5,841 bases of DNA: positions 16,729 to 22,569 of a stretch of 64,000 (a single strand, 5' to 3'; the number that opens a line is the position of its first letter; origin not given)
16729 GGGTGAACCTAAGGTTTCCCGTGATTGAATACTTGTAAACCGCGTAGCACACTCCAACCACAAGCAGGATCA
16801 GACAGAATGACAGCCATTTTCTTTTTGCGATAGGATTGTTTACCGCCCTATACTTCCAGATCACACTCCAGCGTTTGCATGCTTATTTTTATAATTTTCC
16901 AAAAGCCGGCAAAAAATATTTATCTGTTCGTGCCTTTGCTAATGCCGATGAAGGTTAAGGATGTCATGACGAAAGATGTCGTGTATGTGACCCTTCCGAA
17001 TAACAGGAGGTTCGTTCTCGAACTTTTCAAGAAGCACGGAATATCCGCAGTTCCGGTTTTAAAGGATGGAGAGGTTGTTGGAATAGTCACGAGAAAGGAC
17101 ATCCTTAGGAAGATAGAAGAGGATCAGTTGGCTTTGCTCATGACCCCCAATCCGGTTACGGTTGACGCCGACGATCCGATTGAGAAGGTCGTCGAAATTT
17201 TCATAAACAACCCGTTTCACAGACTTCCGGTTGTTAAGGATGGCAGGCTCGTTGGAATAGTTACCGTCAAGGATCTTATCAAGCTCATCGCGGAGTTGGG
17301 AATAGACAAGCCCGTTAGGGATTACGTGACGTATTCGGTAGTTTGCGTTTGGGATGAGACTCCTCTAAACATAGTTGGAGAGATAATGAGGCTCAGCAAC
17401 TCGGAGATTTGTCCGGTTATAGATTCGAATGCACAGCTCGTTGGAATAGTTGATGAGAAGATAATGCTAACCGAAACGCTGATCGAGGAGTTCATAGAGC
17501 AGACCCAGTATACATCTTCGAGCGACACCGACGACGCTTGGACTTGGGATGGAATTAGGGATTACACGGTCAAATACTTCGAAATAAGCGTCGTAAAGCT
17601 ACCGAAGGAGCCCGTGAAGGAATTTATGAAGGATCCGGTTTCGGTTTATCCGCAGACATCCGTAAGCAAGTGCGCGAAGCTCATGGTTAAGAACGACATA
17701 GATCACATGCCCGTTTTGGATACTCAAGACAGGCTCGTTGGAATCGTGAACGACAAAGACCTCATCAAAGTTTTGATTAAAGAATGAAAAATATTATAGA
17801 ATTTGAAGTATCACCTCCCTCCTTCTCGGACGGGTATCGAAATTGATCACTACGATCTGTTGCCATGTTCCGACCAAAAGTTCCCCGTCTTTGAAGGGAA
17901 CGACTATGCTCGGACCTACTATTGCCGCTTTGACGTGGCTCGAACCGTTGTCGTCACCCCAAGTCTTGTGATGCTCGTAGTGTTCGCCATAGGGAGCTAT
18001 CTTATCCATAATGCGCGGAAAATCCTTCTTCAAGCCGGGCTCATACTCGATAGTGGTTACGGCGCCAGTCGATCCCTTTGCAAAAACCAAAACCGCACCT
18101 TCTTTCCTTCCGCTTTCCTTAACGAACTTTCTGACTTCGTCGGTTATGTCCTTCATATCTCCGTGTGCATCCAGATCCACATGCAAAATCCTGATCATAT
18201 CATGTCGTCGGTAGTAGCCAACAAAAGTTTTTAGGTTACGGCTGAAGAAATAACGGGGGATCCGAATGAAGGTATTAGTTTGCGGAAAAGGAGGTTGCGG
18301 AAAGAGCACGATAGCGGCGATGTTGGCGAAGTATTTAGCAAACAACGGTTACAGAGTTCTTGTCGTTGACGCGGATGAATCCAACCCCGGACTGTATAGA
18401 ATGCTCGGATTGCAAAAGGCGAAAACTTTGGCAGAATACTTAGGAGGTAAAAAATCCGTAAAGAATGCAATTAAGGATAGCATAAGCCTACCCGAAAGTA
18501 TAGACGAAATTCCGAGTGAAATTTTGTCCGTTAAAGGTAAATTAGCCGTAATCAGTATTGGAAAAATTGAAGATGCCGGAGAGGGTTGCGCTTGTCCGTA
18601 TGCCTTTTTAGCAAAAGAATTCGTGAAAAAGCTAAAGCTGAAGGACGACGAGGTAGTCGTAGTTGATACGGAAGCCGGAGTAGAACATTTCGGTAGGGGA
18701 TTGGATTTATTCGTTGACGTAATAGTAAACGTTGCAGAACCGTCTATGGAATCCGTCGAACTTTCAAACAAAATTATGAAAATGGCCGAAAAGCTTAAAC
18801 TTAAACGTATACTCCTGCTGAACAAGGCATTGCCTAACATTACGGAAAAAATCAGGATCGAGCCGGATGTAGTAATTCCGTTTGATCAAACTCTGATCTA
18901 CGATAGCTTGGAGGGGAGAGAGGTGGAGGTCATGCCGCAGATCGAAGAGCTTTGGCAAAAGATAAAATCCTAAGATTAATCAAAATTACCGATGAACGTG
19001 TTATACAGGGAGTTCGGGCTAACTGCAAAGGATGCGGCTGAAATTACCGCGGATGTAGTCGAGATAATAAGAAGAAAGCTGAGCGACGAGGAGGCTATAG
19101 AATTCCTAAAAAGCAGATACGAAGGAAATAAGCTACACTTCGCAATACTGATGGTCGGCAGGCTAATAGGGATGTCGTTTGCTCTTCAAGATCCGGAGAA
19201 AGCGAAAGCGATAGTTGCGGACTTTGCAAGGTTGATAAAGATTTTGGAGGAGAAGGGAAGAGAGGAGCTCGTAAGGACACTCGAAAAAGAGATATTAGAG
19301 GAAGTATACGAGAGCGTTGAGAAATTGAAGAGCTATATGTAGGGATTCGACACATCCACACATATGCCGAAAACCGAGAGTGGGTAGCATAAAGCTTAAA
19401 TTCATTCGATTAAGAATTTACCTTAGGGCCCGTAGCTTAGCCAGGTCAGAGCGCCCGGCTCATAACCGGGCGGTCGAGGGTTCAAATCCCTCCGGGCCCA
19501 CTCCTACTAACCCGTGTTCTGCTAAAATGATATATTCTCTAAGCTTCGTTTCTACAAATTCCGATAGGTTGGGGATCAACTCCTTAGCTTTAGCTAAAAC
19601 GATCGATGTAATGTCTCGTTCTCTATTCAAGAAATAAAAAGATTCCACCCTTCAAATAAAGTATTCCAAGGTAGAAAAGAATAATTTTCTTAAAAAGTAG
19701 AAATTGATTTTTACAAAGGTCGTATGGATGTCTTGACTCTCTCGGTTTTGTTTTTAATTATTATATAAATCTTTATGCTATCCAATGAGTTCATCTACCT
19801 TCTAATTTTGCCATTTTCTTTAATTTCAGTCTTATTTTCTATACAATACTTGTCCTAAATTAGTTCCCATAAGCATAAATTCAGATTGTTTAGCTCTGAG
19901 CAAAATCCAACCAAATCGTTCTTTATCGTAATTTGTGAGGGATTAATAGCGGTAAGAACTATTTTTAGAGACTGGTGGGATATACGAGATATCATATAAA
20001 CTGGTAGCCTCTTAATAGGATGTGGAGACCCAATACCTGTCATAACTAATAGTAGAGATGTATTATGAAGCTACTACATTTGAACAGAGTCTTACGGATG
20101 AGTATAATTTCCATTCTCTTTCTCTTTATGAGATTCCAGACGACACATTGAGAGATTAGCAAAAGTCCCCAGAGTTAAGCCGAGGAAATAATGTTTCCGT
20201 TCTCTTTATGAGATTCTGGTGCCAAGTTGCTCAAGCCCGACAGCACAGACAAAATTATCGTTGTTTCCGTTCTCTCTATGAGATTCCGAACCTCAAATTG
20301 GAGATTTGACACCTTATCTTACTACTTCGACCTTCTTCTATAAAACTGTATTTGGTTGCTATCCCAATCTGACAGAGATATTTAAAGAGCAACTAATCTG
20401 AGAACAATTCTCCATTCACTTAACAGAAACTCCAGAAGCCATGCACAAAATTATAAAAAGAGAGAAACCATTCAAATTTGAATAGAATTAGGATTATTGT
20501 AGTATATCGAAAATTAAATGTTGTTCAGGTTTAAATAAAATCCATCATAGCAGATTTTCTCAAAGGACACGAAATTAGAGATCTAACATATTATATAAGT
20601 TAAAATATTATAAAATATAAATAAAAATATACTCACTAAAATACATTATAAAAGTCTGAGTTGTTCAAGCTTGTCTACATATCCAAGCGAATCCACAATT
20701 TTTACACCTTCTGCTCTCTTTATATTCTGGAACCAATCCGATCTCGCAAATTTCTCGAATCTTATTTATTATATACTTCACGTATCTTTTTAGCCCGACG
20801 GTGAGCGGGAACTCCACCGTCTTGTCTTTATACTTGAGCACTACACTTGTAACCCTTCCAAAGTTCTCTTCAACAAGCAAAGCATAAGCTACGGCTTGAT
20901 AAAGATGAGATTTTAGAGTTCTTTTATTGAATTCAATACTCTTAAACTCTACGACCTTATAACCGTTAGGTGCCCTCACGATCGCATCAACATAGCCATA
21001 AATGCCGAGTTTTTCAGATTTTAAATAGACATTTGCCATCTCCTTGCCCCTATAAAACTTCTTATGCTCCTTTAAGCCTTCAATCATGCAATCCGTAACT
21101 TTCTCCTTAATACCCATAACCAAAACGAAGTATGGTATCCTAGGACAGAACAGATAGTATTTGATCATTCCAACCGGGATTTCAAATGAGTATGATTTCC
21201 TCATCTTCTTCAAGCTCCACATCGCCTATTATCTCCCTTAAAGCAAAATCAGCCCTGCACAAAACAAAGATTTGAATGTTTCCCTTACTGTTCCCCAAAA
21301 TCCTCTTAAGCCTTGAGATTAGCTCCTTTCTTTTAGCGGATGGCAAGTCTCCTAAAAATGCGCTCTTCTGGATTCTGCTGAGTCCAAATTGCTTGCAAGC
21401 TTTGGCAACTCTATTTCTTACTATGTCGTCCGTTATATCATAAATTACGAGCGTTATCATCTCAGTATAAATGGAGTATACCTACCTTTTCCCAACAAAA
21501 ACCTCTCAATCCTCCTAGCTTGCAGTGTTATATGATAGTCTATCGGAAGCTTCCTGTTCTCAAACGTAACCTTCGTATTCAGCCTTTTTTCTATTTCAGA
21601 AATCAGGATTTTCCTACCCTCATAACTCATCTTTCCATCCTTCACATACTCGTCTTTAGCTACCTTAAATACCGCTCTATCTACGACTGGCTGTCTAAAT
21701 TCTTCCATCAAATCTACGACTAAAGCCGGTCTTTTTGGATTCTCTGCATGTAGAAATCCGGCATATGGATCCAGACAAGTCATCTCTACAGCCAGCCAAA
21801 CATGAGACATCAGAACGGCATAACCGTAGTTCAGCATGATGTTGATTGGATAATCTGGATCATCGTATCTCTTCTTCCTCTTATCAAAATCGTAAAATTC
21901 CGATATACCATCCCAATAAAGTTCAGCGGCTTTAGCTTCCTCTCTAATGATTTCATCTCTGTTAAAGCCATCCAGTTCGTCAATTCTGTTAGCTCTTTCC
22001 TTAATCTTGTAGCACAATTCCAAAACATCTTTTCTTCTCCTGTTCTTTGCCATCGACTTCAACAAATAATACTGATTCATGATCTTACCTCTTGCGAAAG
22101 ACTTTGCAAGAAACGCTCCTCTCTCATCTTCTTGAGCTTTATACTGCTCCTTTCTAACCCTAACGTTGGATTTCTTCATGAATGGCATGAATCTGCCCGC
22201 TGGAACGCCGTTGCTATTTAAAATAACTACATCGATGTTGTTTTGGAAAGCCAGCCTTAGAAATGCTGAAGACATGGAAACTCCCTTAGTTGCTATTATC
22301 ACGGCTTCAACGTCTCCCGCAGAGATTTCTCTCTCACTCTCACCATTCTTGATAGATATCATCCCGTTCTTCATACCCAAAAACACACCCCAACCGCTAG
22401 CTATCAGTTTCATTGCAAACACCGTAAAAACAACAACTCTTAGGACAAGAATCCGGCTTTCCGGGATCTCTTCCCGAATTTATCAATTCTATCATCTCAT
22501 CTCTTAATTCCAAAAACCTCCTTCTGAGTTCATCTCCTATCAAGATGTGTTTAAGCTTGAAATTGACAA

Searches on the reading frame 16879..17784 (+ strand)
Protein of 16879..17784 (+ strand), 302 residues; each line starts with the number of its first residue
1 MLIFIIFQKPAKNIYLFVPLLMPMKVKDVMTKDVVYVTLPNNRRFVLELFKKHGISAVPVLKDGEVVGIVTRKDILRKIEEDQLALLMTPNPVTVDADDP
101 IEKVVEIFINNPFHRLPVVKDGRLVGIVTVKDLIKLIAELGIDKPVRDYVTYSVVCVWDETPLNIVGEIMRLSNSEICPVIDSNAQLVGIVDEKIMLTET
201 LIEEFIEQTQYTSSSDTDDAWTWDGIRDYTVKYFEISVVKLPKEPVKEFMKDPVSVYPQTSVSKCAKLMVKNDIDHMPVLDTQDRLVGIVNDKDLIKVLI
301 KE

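Call 64: search_protein_families(library=pfam, proteins=[window:16879-17784:+], max_evalue=0.001)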
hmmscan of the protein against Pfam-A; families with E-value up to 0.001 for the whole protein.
window:16879-17784:+ (302 aa): 1 family
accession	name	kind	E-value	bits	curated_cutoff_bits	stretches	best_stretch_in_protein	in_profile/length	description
PF00571.33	CBS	-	5.2e-55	184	24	4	87-138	4-56/57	CBS domain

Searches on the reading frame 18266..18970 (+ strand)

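Call 64: search_protein_families(library=pfam, proteins=[window:18266-18970:+], max_evalue=0.001)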
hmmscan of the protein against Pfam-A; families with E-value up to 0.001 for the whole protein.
window:18266-18970:+ (235 aa): 14 families
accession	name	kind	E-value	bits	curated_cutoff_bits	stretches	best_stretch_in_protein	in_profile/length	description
PF01656.29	CbiA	-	4e-12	46.6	25.4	1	4-160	3-54/125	CobQ/CobB/MinD/ParA nucleotide binding domain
PF10609.15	ParA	-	1e-11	45.2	27.1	1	4-178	8-164/246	NUBPL iron-transfer P-loop NTPase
PF13614.12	AAA_31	-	2.5e-10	41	27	1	7-95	9-97/177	AAA domain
PF02374.21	ArsA_ATPase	-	1.8e-07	31.1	24.3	1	3-38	4-39/305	Anion-transporting ATPase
PF00142.24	Fer4_NifH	-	4.1e-06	26.9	25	1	1-172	1-163/271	4Fe-4S iron sulfur cluster binding proteins, NifH/frxC family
PF01583.26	APS_kinase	-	4.6e-06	27.2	21.1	1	3-53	5-55/152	Adenylylsulphate kinase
PF16575.11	CLP1_P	-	5e-06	26.9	26.6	1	7-37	1-31/188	mRNA cleavage and polyadenylation factor CLP1 P-loop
PF20720.3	nSTAND3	-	8.6e-06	26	27.2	1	3-35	20-52/155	Novel STAND NTPase 3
PF00448.28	SRP54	-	1.1e-05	25.7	22.7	1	3-44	4-45/196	SRP54-type protein, GTPase domain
PF06564.18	CBP_BcsQ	-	3.2e-05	24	21.3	1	8-43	10-43/234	Cellulose biosynthesis protein BcsQ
PF09140.17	MipZ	-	7.9e-05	22.5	20.7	1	3-52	4-53/262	ATPase MipZ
PF08433.16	KTI12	-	0.00014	22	22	1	3-39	4-40/271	Chromatin associated protein KTI12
PF01935.23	DUF87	-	0.00053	20.6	23.2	0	3-36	26-60/220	Helicase HerA, central domain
PF13399.11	LytR_C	-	0.00096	20.5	22.2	0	10-70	9-73/86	LytR cell envelope-related transcriptional attenuator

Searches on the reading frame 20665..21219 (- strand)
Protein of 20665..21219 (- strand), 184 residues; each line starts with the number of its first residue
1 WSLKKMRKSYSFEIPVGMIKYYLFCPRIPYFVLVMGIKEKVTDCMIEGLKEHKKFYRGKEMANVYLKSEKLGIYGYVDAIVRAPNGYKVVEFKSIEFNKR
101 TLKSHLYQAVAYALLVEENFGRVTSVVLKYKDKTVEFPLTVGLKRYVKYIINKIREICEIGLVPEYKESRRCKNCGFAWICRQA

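Call 22: search_protein_families(library=padloc, proteins=[window:20665-21219:-], max_evalue=0.001)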
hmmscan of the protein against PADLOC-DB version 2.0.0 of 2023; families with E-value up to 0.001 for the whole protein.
window:20665-21219:- (184 aa): 16 families
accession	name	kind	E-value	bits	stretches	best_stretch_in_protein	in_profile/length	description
PDLC00943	Cas4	-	1.5e-29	101.3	1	15-182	2-179/180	CRISPR-associated protein Cas4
PDLC01250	Cas4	-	2.4e-28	97.5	1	15-181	2-167/168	"CAS-I,CAS-II,CAS-III,CAS-IV,CAS-V,CAS-VI; acquisition_associated"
PDLC02083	Cas4_II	-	2.8e-27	94.4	1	13-181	1-183/186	-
PDLC01447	Cas4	-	2e-26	91.4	1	14-182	5-158/161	"CAS-I,CAS-II,CAS-III,CAS-IV,CAS-V,CAS-VI; acquisition_associated"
PDLC00944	Cas4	-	4.8e-24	83.5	1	16-181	3-176/177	Cas4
PDLC01611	Cas4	-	1.5e-19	68.9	1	18-181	4-156/158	"CAS-I,CAS-II,CAS-III,CAS-IV,CAS-V,CAS-VI; acquisition_associated"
PDLC02085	Cas4a2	-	1.1e-18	66.1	1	14-182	2-162/166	-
PDLC02034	Cas4d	-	4.4e-17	60.4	1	13-181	5-180/192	-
PDLC01747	Cas1g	-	1.6e-16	58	1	14-181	1-176/523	-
PDLC01773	Cas4c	-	2e-14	51.5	1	14-182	20-194/229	-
PDLC02087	Cas4b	-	2.3e-13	48.7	1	19-181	8-188/189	-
PDLC02067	Cas1b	-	4.1e-11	40.4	1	22-181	6-174/533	-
PDLC02035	Cas4d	-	2.4e-10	38.2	1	15-180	7-173/196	-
PDLC01771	Cas4b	-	8.4e-09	33.8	1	17-181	7-158/162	-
PDLC00059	DruK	-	1.5e-06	25.6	1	62-181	115-234/326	PD-(D/E)XK nuclease superfamily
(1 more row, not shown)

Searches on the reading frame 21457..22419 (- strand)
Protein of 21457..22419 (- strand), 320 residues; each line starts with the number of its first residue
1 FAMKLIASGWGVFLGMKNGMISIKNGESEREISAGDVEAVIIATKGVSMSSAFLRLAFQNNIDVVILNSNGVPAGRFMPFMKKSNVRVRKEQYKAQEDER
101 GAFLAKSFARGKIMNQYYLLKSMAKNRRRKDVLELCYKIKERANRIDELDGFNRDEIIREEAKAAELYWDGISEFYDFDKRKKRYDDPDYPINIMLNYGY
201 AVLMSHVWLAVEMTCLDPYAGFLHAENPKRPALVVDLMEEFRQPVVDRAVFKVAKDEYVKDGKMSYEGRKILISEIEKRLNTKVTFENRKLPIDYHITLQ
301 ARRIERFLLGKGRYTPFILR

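Call 22: search_protein_families(library=padloc, proteins=[window:21457-22419:-], max_evalue=0.001)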
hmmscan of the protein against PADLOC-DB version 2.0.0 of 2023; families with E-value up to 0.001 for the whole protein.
window:21457-22419:- (320 aa): 29 families (the best 25 are shown)
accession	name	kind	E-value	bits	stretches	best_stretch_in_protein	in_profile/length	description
PDLC00927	Cas1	-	4.1e-70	234.5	1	5-316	2-327/327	CRISPR-associated endonuclease Cas1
PDLC01449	Cas1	-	3.9e-69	231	1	5-312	4-284/285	"CAS-I,CAS-II,CAS-III,CAS-IV,CAS-V,CAS-VI; acquisition_1"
PDLC01248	Cas1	-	1.7e-68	229.2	1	4-310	2-289/289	"CAS-I,CAS-II,CAS-III,CAS-IV,CAS-V,CAS-VI; acquisition_1"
PDLC00928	Cas1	-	1.6e-62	209.3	1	5-310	3-315/315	Cas1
PDLC01608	Cas1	-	3.4e-62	208.4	1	9-277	5-266/276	"CAS-I,CAS-II,CAS-III,CAS-IV,CAS-V,CAS-VI; acquisition_1"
PDLC02066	Cas1b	-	2.2e-60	202.7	1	3-310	1-321/322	-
PDLC01249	Cas1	-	9.5e-59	196.9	1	7-261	3-243/246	"CAS-I,CAS-II,CAS-III,CAS-IV,CAS-V,CAS-VI; acquisition_1"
PDLC02062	Cas1_II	-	3.4e-58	195.4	1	5-320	4-316/317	-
PDLC02064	Cas1a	-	7.6e-52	174.7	1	5-319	4-276/277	-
PDLC02025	Cas1d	-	6e-50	168.5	1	14-320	13-316/316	-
PDLC02063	Cas1_IIIb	-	5.2e-44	148.8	1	4-312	312-607/617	-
PDLC01747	Cas1g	-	3.9e-43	145.8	1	15-315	210-518/523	-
PDLC01743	Cas1c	-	2.3e-41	140.1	1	13-319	16-336/337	-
PDLC01334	Cas1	-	3.2e-38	129.9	1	23-317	23-335/336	"CAS-I,CAS-II,CAS-III,CAS-IV,CAS-V,CAS-VI; acquisition_1"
PDLC00923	Cas1c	-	1e-37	128.2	1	21-318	22-339/340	"CRISPR-associated endonuclease Cas1, subtype I-C/DVULG"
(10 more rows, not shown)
